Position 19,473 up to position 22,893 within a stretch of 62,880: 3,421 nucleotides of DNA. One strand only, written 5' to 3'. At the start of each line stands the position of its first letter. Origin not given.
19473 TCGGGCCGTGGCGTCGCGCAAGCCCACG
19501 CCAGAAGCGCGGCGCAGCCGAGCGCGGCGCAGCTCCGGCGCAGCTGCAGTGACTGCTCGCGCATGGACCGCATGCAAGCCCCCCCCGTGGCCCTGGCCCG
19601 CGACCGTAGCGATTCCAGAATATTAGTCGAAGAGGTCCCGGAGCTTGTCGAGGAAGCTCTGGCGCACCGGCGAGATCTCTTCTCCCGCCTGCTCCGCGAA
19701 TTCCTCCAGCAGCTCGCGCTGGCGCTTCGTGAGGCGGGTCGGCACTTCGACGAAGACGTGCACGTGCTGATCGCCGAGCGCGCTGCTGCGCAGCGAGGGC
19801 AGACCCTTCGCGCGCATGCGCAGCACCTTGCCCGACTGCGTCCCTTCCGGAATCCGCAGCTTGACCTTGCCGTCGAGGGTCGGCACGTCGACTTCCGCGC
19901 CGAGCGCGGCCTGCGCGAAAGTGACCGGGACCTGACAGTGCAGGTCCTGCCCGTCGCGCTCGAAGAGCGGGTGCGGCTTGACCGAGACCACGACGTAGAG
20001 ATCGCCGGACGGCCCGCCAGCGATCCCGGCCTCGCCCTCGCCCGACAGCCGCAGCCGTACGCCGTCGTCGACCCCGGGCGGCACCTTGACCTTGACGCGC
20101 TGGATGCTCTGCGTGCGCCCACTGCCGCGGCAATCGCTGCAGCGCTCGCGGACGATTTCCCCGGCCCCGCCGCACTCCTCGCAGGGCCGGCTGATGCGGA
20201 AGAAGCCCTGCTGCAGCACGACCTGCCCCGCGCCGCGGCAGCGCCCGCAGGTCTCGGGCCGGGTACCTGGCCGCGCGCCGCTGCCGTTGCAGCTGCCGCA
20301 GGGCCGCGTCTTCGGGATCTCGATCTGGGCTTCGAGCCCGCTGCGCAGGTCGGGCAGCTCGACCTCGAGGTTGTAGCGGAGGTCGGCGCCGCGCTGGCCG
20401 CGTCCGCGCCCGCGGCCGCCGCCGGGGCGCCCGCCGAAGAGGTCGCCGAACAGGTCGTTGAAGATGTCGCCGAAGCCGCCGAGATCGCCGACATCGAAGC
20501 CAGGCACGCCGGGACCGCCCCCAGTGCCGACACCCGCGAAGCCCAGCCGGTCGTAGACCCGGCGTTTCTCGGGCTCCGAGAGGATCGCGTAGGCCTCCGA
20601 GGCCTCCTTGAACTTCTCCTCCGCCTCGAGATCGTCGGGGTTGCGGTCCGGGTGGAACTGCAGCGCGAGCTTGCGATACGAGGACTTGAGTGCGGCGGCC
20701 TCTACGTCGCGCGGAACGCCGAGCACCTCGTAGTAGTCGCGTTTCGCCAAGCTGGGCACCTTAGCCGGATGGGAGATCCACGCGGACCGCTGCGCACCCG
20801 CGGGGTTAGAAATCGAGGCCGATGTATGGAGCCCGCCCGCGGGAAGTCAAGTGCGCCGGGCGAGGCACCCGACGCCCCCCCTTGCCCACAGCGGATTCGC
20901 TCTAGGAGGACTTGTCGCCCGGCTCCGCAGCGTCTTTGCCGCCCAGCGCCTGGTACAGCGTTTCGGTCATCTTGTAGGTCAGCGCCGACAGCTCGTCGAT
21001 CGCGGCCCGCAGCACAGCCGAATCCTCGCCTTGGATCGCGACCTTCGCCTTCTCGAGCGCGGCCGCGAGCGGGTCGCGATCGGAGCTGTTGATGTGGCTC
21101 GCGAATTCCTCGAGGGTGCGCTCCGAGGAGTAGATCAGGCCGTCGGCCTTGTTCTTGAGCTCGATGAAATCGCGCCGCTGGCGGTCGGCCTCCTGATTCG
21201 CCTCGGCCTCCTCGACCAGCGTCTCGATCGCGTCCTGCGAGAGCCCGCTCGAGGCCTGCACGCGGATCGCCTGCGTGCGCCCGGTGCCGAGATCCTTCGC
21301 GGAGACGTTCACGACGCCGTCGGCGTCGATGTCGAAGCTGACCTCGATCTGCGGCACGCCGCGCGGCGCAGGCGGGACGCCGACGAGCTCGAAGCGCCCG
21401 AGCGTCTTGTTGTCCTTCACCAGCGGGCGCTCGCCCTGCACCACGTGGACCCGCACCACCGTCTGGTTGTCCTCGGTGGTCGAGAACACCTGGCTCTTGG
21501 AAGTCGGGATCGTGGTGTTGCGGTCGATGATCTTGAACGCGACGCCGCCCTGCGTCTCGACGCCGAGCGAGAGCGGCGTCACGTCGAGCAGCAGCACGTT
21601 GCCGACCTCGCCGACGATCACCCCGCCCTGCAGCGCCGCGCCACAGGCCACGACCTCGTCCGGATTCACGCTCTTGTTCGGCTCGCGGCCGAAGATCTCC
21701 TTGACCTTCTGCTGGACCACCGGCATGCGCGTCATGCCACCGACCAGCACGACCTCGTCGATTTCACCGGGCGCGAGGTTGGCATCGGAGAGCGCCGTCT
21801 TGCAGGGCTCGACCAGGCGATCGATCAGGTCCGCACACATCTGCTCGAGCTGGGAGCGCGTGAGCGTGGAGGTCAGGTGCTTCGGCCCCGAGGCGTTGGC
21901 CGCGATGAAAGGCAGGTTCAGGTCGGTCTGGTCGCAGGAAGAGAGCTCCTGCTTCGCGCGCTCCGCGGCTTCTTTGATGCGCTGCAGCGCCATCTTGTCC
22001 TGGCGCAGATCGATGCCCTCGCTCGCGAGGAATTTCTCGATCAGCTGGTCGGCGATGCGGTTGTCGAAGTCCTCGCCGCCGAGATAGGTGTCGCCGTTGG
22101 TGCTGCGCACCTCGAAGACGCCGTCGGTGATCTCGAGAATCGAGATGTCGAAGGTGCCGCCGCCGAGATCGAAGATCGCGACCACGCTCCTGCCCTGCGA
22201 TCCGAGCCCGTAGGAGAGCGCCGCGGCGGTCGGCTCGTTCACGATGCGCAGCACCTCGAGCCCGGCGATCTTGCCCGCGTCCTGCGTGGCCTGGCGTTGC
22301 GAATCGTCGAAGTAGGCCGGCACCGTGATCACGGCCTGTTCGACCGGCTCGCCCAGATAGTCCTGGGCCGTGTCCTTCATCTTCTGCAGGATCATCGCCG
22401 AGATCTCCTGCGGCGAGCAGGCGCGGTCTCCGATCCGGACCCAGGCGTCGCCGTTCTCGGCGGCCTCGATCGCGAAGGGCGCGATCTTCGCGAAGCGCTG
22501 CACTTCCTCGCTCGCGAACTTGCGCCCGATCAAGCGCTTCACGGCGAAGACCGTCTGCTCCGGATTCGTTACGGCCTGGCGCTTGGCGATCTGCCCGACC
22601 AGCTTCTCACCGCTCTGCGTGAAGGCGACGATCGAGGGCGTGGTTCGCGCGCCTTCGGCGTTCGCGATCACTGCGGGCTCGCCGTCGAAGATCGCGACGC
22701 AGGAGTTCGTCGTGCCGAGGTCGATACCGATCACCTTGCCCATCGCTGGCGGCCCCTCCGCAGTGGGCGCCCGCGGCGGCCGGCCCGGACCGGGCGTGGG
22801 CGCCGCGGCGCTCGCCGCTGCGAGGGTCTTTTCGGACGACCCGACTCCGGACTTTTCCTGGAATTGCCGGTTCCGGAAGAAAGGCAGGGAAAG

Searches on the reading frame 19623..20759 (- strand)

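Call 79: search_protein_families(library=pfam, proteins=[window:19623-20759:-], max_evalue=0.00001)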
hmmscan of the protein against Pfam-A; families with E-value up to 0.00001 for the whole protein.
window:19623-20759:- (378 aa): 3 families
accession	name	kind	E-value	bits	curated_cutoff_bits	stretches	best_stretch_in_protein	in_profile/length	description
PF01556.23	DnaJ_C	-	1e-49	168.9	26.6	1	127-340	1-152/152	DnaJ C terminal domain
PF00226.36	DnaJ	-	1.4e-24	86.4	27.8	1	8-70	1-63/63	DnaJ domain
PF00684.25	DnaJ_CXXCXGXG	-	1.3e-14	54.6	32.7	1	154-214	1-65/65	DnaJ central domain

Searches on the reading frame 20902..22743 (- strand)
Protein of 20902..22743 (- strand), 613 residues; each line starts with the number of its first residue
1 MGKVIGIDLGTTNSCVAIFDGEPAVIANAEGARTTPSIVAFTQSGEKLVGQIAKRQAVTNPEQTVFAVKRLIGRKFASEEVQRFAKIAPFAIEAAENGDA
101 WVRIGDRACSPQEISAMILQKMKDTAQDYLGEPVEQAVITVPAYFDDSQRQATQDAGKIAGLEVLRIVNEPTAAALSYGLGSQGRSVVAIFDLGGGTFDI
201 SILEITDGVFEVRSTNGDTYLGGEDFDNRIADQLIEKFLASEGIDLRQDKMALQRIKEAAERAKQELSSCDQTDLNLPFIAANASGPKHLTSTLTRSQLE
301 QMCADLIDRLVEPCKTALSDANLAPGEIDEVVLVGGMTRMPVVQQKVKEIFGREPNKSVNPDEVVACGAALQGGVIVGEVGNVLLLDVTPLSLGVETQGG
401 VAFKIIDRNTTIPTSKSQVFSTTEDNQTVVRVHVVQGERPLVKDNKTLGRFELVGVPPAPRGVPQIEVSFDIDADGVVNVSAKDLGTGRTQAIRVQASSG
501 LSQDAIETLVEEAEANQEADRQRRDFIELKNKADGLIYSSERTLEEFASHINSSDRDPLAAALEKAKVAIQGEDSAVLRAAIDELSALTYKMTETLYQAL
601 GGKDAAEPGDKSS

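Call 79: search_protein_families(library=pfam, proteins=[window:20902-22743:-], max_evalue=0.00001)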
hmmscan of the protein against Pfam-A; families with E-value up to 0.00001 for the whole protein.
window:20902-22743:- (613 aa): 2 families
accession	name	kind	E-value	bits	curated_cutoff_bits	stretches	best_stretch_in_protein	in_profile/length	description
PF00012.26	HSP70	-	1.5e-249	829.7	20.6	1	4-598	1-599/599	Hsp70 protein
PF06723.19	MreB_Mbl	-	3.8e-15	56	27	1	117-370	77-316/327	MreB/Mbl protein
